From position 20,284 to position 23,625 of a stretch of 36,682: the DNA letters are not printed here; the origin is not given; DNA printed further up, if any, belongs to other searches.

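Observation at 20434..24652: Uncharacterised two-gene envelope operon: a secreted 391-aa protein coupled to a 1013-aa barrel / coiled-coil / OmpA_C giant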

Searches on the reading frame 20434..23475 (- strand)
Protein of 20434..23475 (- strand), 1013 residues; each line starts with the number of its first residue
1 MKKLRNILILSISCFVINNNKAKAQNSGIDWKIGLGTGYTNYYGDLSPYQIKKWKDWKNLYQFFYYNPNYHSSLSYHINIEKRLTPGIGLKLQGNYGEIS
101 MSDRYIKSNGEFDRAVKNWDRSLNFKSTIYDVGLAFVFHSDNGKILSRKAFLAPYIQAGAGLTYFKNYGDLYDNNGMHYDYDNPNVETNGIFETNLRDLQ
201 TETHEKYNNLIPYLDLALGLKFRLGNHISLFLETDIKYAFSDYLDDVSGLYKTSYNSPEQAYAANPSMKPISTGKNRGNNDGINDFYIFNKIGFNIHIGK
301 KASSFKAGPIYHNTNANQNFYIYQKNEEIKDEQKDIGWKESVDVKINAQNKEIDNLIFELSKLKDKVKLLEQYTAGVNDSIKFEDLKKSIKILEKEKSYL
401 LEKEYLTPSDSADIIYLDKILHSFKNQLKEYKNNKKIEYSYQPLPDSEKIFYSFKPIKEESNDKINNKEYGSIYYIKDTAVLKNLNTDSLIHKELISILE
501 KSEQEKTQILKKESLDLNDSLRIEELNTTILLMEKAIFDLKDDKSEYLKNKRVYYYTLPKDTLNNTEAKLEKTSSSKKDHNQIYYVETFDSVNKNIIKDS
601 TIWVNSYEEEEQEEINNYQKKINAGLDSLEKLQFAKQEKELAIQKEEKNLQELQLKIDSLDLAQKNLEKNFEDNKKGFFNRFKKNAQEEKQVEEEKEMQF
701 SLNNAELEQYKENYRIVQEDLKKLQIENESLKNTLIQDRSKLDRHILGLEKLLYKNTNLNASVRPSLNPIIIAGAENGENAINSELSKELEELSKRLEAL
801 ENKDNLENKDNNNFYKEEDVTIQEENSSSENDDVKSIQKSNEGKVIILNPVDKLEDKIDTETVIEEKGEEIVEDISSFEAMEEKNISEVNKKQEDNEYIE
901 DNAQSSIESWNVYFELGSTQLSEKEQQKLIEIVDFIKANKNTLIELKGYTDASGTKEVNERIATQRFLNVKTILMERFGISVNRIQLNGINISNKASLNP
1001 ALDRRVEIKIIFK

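Call 3: search_protein_families(library=pfam, proteins=[window:20434-23475:-], max_evalue=0.1)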
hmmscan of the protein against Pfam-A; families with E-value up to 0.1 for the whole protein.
window:20434-23475:- (1013 aa): 1 family
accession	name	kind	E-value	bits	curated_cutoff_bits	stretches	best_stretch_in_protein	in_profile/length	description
PF00691.25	OmpA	-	2e-13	51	27.2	1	913-989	1-78/98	OmpA family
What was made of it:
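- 20437..20751 (-): Gene B OmpA_C peptidoglycan-binding domain (residues 909-1013). D951 and R966 align to the Asp271/Arg286 pair of Acinetobacter baumannii OmpA. Pfam PF00691, 51 bits, E 2e-13 (call 3).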

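Call 4: search_protein_families(library=ncbifam, proteins=[window:20434-23475:-], max_evalue=0.1)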
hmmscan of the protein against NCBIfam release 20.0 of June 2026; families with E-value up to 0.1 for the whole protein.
window:20434-23475:- (1013 aa): 12 families
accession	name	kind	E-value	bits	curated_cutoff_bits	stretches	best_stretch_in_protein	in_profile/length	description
NF053611.1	YiaD_Gzip_OmpA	equivalog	7e-15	55.3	175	1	903-1010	96-206/206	YiaD family glycine zipper/OmpA-like lipoprotein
NF052316.1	T9SS_PorG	equivalog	3.6e-12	46.5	130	1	31-301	4-205/209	type IX secretion system protein PorG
TIGR03789.1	pdsO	hypoth_equivalog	3.9e-10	39.8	152.2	1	862-988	88-216/243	sortase-associated OmpA-like protein PdsO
NF053613.1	OMP_toxin_LptF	equivalog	4.3e-08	33.1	400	1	904-1010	135-245/256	lipotoxin F family OmpA-related lipoprotein LptF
NF053612.1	anchor_PA1041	equivalog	1.5e-07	31.7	250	1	906-1010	127-235/236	PA1041 family peptidoglycan-binding anchor lipoprotein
TIGR02802.1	Pal_lipo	equivalog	2.6e-07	30.7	125.35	1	912-986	2-75/104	peptidoglycan-associated lipoprotein Pal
NF007804.1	PRK10510.1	equivalog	4.4e-07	29.5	307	1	911-1009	113-215/219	OmpA family lipoprotein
NF045788.1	Omp38Acinit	equivalog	1.3e-06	27.7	500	1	910-993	241-324/354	outer membrane protein Omp38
NF045787.1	OmpABordt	equivalog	2.2e-05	24.2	200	1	909-1011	84-190/194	outer membrane protein OmpA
NF053585.1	OMP_LP_YfiB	equivalog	3e-05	23.9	128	1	911-993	57-138/163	outer membrane lipoprotein YfiB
NF038224.1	OmpA_like_CmpA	equivalog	0.0018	17.9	300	1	895-1011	94-215/233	C-OmpA-like family protein CmpA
NF008067.1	PRK10802.1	equivalog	0.01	15.7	261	1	894-987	51-143/171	peptidoglycan-associated lipoprotein Pal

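Call 9: find_homologous_proteins(query=window:20434-23475:-)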
Query window:20434-23475:- (1013 aa): 94 proteins with E <= 0.001 among 8000 candidates.
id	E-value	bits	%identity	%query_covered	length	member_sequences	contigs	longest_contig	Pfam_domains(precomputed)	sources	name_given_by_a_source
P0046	0.0e+0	2033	93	100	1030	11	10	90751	PF00691.26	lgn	-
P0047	0.0e+0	1241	60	100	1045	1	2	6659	PF00691.26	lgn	-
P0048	7.6e-121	423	33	100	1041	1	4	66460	PF00691.26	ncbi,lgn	-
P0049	3.8e-106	374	37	54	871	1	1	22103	PF00691.26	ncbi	-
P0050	1.0e-105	373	28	100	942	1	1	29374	PF00691.26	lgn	-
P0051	2.1e-103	365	36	51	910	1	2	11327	PF00691.26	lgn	-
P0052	1.8e-102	362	49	33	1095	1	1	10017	PF00691.26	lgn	-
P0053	2.4e-101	358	51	30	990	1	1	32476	PF00691.26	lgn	-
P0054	1.4e-100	356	39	51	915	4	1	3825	PF00691.26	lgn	-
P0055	7.5e-97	344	46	30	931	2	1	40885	PF00691.26,PF19573.6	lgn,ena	-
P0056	7.9e-96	340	39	41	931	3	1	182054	PF00691.26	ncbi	-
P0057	3.7e-87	312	48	29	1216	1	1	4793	PF00691.26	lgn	-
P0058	4.9e-86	308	47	30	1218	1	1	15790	PF00691.26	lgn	-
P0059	6.2e-82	294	44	30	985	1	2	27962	PF00691.26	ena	-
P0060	8.4e-80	287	41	36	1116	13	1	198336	PF00691.26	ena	-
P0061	9.0e-80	287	36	37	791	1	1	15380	PF00691.26,PF13505.13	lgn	-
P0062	2.7e-79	285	46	29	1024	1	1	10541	PF00691.26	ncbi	-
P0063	2.7e-79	285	43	30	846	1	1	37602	PF00691.26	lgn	-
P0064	9.8e-79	284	43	31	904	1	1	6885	PF00691.26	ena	-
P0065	3.6e-78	282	41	30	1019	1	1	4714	PF00691.26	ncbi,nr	ncbi:MAG: hypothetical protein EOO02_05900 [Chitinophagaceae bacterium]|nr:MAG: hypothetical protein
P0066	4.3e-78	282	33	10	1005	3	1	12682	PF00691.26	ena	-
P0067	5.3e-78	281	46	31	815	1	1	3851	PF00691.26,PF13505.13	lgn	-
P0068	1.7e-77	280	35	42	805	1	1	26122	PF00691.26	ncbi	-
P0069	1.8e-77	279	42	31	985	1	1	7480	PF00691.26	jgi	jgi:outer membrane protein OmpA-like peptidoglycan-associated protein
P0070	3.2e-77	279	43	27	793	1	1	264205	PF00691.26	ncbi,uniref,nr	ncbi:MAG: OmpA family protein [Lunatimonas sp.]|uniref:OmpA family protein n=1 Tax=Lunatimonas sp. T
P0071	4.0e-77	278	37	10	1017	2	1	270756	PF00691.26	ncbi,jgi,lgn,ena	-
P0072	5.2e-77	278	45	28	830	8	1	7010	PF00691.26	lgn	-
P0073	2.0e-76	276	36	10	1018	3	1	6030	PF00691.26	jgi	-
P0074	2.9e-75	272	42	31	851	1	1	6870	PF00691.26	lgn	-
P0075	6.1e-75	271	47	28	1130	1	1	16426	PF00691.26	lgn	-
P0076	7.3e-75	271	42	31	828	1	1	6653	PF00691.26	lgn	-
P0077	1.3e-74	270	40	33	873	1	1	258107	PF00691.26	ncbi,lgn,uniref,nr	ncbi:OmpA family protein [Belliella sp. R4-6]|uniref:OmpA family protein n=1 Tax=Belliella alkalica 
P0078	1.6e-74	270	45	28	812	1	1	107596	PF00691.26,PF13505.13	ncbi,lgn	ncbi:MAG: OmpA family protein [Anditalea sp.]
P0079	2.3e-74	269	41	31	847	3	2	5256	PF00691.26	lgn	-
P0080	3.3e-74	269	41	31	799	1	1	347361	PF00691.26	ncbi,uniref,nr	ncbi:OmpA family protein [Pleomorphovibrio marinus]|uniref:OmpA family protein n=1 Tax=Pleomorphovib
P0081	5.9e-74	268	41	30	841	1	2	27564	PF00691.26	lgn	-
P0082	7.5e-74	267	45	30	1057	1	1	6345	PF00691.26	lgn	-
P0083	8.1e-74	267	32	10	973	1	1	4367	PF00691.26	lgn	-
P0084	8.7e-74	267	43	30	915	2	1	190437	PF00691.26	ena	-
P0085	1.7e-73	266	41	30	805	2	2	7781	PF00691.26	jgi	jgi:outer membrane protein OmpA-like peptidoglycan-associated protein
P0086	2.8e-73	266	32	42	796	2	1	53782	PF00691.26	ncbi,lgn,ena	-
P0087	4.8e-73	265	40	36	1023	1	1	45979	PF00691.26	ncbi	ncbi:MAG: OmpA family protein [Chitinophagaceae bacterium]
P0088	5.6e-73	265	26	97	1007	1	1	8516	PF00691.26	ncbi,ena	-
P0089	6.8e-73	264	41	29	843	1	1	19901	PF00691.26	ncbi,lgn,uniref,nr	ncbi:MAG: hypothetical protein EA341_12075 [Mongoliibacter sp.]|uniref:OmpA family protein n=1 Tax=M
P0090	1.3e-72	263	37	31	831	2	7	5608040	PF00691.26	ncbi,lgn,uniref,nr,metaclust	ncbi:OmpA family protein [Echinicola vietnamensis]|uniref:Outer membrane protein/peptidoglycan-assoc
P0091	1.3e-72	263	40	34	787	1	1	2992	PF00691.26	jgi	jgi:outer membrane protein OmpA-like peptidoglycan-associated protein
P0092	2.5e-72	262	42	29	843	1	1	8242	PF00691.26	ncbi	-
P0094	4.8e-72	262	42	29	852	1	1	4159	PF00691.26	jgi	jgi:outer membrane protein OmpA-like peptidoglycan-associated protein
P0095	8.3e-72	261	42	29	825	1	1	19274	PF00691.26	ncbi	ncbi:MAG: OmpA family protein [Cyclobacteriaceae bacterium]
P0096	9.1e-72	261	40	31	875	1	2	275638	PF00691.26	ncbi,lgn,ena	-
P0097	1.1e-71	260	39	30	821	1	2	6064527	PF00691.26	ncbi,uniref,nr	ncbi:OmpA family protein [Echinicola rosea]|uniref:OmpA-like domain-containing protein n=1 Tax=Echin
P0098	2.5e-71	259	36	34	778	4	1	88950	PF00691.26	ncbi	-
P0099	6.4e-71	258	44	31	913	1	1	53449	PF00691.26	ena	-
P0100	1.9e-70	256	40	31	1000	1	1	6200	PF00691.26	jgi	jgi:outer membrane protein OmpA-like peptidoglycan-associated protein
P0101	3.2e-70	255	40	30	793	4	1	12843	PF00691.26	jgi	-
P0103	1.1e-69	254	43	28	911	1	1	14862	PF00691.26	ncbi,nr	ncbi:MAG: hypothetical protein EOO04_02750 [Chitinophagaceae bacterium]|nr:MAG: hypothetical protein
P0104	5.4e-69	251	26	99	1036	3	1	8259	PF00691.26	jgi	jgi:outer membrane protein OmpA-like peptidoglycan-associated protein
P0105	7.5e-69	251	40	29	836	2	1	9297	PF00691.26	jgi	jgi:outer membrane protein OmpA-like peptidoglycan-associated protein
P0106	1.0e-68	251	37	30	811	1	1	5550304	PF00691.26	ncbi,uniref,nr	ncbi:OmpA family protein [Echinicola soli]|uniref:OmpA family protein n=1 Tax=Echinicola soli TaxID=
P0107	1.2e-67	247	43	31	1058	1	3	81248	PF00691.26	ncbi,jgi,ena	jgi:outer membrane protein OmpA-like peptidoglycan-associated protein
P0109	1.7e-66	243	34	40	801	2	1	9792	PF00691.26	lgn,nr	nr:OmpA family protein [Cytophagales bacterium]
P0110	7.0e-66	241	37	31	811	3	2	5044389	PF00691.26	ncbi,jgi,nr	ncbi:OmpA family protein [Cecembia calidifontis]|jgi:outer membrane protein OmpA-like peptidoglycan-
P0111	3.3e-65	239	40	32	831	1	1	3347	PF00691.26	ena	-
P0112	1.5e-63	233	41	30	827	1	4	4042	PF00691.26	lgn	-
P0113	2.8e-62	229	35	33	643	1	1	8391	PF00691.26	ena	-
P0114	2.8e-62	229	36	32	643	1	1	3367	PF00691.26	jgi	jgi:outer membrane protein OmpA-like peptidoglycan-associated protein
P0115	1.8e-59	220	35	28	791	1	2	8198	PF00691.26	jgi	jgi:outer membrane protein OmpA-like peptidoglycan-associated protein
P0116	2.4e-58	216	35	29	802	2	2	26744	PF00691.26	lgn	-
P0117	3.8e-56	209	38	30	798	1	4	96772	PF00691.26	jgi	jgi:outer membrane protein OmpA-like peptidoglycan-associated protein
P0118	7.4e-55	205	-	-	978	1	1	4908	PF00691.26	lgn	-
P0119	1.0e-54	204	38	28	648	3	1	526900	PF00691.26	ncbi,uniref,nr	ncbi:OmpA family protein [Cyclobacterium sp. 1_MG-2023]|uniref:OmpA family protein n=1 Tax=Cyclobact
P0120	3.5e-54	202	35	30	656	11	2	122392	PF00691.26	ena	-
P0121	1.9e-49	187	38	28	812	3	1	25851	PF00691.26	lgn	-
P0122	3.0e-48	183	43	21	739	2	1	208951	PF00691.26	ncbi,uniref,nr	ncbi:outer membrane protein OmpA [Indibacter alkaliphilus LW1]|uniref:Outer membrane protein OmpA n=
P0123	3.9e-45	172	36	30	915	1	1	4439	PF00691.26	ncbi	-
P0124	9.1e-43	165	37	31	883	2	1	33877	PF00691.26,PF19573.6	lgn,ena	-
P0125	1.5e-40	157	36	29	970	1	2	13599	PF00691.26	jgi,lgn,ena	-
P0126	2.1e-40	157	35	30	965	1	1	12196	PF00691.26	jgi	-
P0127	2.8e-40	156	35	30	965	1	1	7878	PF00691.26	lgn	-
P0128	3.1e-40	156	36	29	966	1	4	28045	PF00691.26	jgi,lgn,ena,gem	-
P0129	6.5e-39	152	35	30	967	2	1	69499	PF00691.26,PF19573.6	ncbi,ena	-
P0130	2.7e-36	143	37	32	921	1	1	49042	PF00691.26,PF19573.6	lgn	-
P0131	2.1e-35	140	32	31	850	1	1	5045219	PF00691.26,PF19573.6,PF13505.13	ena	-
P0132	5.4e-35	139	35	30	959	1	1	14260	PF00691.26,PF19573.6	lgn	-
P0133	1.0e-33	135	36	30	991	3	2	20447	PF00691.26,PF19573.6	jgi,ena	-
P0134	4.1e-33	133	35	30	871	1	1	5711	PF00691.26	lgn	-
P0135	2.4e-31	127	36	31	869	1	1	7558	PF00691.26,PF19573.6,PF13505.13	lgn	-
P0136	6.6e-31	125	35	30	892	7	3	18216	PF00691.26,PF19573.6,PF13505.13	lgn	-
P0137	2.8e-29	120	29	27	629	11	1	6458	PF00691.26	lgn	-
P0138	3.2e-26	110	27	27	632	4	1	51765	PF00691.26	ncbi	-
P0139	9.2e-5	39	35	10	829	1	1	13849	PF00691.26,PF13505.13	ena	-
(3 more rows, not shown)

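Call 13: find_encoding_contigs(protein=P0090, flank=8000, max_places=2)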
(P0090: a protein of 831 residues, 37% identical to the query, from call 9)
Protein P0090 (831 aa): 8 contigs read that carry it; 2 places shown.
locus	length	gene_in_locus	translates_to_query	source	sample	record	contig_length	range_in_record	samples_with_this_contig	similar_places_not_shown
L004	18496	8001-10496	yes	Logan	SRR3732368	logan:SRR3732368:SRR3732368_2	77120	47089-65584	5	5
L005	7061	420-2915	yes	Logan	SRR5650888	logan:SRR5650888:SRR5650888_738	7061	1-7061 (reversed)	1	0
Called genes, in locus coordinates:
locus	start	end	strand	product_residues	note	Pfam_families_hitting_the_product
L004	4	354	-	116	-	-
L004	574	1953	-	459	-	PF05195:AMP_N, PF00557:Peptidase_M24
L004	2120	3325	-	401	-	PF07396:Porin_O_P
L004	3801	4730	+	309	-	PF13793:Pribosyltran_N, PF00156:Pribosyltran, PF14572:Pribosyl_synth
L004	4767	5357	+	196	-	PF01386:Ribosomal_L25p, PF14693:Ribosomal_TL5_C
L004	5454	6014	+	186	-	PF01195:Pept_tRNA_hydro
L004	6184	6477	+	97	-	PF01910:Thiamine_BP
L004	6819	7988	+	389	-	-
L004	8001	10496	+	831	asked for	PF00691:OmpA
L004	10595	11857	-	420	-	PF05496:RuvB_N, PF13173:AAA_14 (weak), PF14532:Sigma54_activ_2, PF20720:nSTAND3, PF00004:AAA, PF07728:AAA_5 (weak), PF16193:AAA_assoc_2, PF12002:MgsA_C, +3 more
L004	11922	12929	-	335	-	PF01212:Beta_elim_lyase, PF00202:Aminotran_3 (faint), PF00155:Aminotran_1_2 (weak), PF01053:Cys_Met_Meta_PP (weak)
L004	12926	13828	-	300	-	PF03009:GDPD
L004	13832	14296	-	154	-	PF11026:DUF2721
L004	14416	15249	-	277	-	PF10099:RskA_C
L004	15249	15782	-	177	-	PF07638:Sigma70_ECF, PF04542:Sigma70_r2, PF08281:Sigma70_r4_2, PF04545:Sigma70_r4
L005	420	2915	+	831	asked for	PF00691:OmpA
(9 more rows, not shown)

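Call 39: search_protein_families(library=pfam, proteins=[P0048, P0055, P0060, P0070, P0090, P0107, P0124, P0131, P0136, P0138], max_evalue=0.1)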
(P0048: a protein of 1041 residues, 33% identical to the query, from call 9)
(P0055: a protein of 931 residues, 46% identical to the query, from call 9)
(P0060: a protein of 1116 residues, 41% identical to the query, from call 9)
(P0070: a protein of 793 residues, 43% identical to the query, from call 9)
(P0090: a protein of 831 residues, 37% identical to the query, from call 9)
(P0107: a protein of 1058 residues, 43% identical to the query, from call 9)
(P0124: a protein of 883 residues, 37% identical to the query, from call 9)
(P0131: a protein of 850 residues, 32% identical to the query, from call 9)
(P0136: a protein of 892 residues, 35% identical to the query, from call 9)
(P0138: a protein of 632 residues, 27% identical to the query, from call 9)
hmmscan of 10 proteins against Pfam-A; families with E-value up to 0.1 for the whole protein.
P0048 (1041 aa): 2 families
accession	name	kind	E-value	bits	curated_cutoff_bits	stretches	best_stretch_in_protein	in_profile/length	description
PF00691.25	OmpA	-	2.7e-11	44.1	27.2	1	941-1016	1-77/98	OmpA family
PF13505.12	OMP_b-brl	-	0.017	15.7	28.7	1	11-245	2-157/175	Outer membrane protein beta-barrel domain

P0055 (931 aa): 3 families
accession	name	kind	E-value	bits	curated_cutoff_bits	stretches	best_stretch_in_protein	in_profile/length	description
PF00691.25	OmpA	-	3.8e-09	37.2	27.2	1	833-907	1-76/98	OmpA family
PF19573.5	DUF6089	-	1.3e-05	25.1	23.2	1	204-240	151-187/226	Domain of unknown function (DUF6089)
PF13505.12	OMP_b-brl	-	0.031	14.9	28.7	1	4-227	4-152/175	Outer membrane protein beta-barrel domain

P0060 (1116 aa): 3 families
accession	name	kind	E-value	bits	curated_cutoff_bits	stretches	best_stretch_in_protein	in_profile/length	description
PF00691.25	OmpA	-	5.2e-08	33.6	27.2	1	1017-1109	1-94/98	OmpA family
PF20558.3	DUF6769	-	0.023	15.7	27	0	562-598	89-125/130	Family of unknown function (DUF6769)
PF11105.14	CCAP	-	0.028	14.8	27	0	597-647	34-84/128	Arthropod cardioacceleratory peptide 2a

P0070 (793 aa): 3 families
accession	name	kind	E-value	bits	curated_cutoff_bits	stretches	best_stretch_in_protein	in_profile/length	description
PF00691.25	OmpA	-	6.2e-13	49.4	27.2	1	689-763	1-76/98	OmpA family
PF13505.12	OMP_b-brl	-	0.0001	23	28.7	1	14-238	5-155/175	Outer membrane protein beta-barrel domain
PF19573.5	DUF6089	-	0.0051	16.6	23.2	0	98-163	67-132/226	Domain of unknown function (DUF6089)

P0090 (831 aa): 2 families
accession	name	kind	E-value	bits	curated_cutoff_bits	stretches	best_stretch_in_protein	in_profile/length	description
PF00691.25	OmpA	-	3.2e-13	50.3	27.2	1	728-820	1-92/98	OmpA family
PF05359.17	DUF748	-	0.0021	16.6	50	0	726-768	880-922/1037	Domain of Unknown Function (DUF748)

P0107 (1058 aa): 3 families
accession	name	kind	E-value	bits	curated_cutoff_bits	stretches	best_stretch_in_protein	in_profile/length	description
PF00691.25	OmpA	-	6.9e-08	33.2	27.2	1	958-1033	1-77/98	OmpA family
PF23991.1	DUF7310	-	0.0082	17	40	0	794-828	21-55/83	Coiled-coil region of unknown function (DUF7310)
PF06825.17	HSBP1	-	0.02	15.1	28.6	0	503-519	26-42/51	Heat shock factor binding protein 1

P0124 (883 aa): 6 families
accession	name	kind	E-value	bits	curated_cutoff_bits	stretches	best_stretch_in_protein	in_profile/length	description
PF00691.25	OmpA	-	3.6e-17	63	27.2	1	783-876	2-96/98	OmpA family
PF13505.12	OMP_b-brl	-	5.1e-06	27.2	28.7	1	8-245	3-158/175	Outer membrane protein beta-barrel domain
PF19573.5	DUF6089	-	2.2e-05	24.4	23.2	2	201-296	141-220/226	Domain of unknown function (DUF6089)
PF05359.17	DUF748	-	0.00018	20.1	50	1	780-822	880-922/1037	Domain of Unknown Function (DUF748)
PF14362.11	DUF4407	-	0.0098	15.7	31.3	1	625-736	131-239/297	Domain of unknown function (DUF4407)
PF06698.16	DUF1192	-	0.034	14.7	25.5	0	644-662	27-45/58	Protein of unknown function (DUF1192)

P0131 (850 aa): 6 families
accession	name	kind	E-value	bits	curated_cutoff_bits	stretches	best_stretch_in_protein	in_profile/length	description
PF00691.25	OmpA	-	6e-18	65.4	27.2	1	751-836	1-88/98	OmpA family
PF19573.5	DUF6089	-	4e-11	43.2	23.2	2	190-236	140-186/226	Domain of unknown function (DUF6089)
PF13505.12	OMP_b-brl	-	1.6e-05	25.6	28.7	2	7-223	2-151/175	Outer membrane protein beta-barrel domain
PF14389.11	Lzipper-MIP1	-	0.021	15.6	32.2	0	554-578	3-27/84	Leucine-zipper of ternary complex factor MIP1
PF06419.17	COG6_N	-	0.034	14.7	27.4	0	678-743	24-90/114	Conserved oligomeric complex COG6, N-terminal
PF16888.10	YwqH-like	-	0.092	13.5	33.7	0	553-576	86-109/123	YwqH-like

P0136 (892 aa): 4 families
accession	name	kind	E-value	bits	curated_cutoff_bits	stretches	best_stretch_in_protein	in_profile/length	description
PF00691.25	OmpA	-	1.7e-12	48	27.2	1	795-873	1-81/98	OmpA family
PF19573.5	DUF6089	-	9.6e-10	38.6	23.2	2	199-295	140-220/226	Domain of unknown function (DUF6089)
PF13505.12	OMP_b-brl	-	8.1e-07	29.8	28.7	1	8-255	4-166/175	Outer membrane protein beta-barrel domain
PF02244.21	Propep_M14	-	0.095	13.3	22.1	0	804-863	4-59/73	Carboxypeptidase activation peptide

P0138 (632 aa): 1 family
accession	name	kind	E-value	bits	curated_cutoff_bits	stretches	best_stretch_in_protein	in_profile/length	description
PF00691.25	OmpA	-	1.6e-08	35.2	27.2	1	523-596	1-75/98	OmpA family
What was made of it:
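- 22582..23385 (-): Gene B N-terminal 8-stranded outer-membrane barrel (residues 31-298) of the PorG/DUF6089 lineage, with four long, conserved, Asp-rich outer loops. Some homologues pass the Pfam DUF6089 threshold (call 39).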
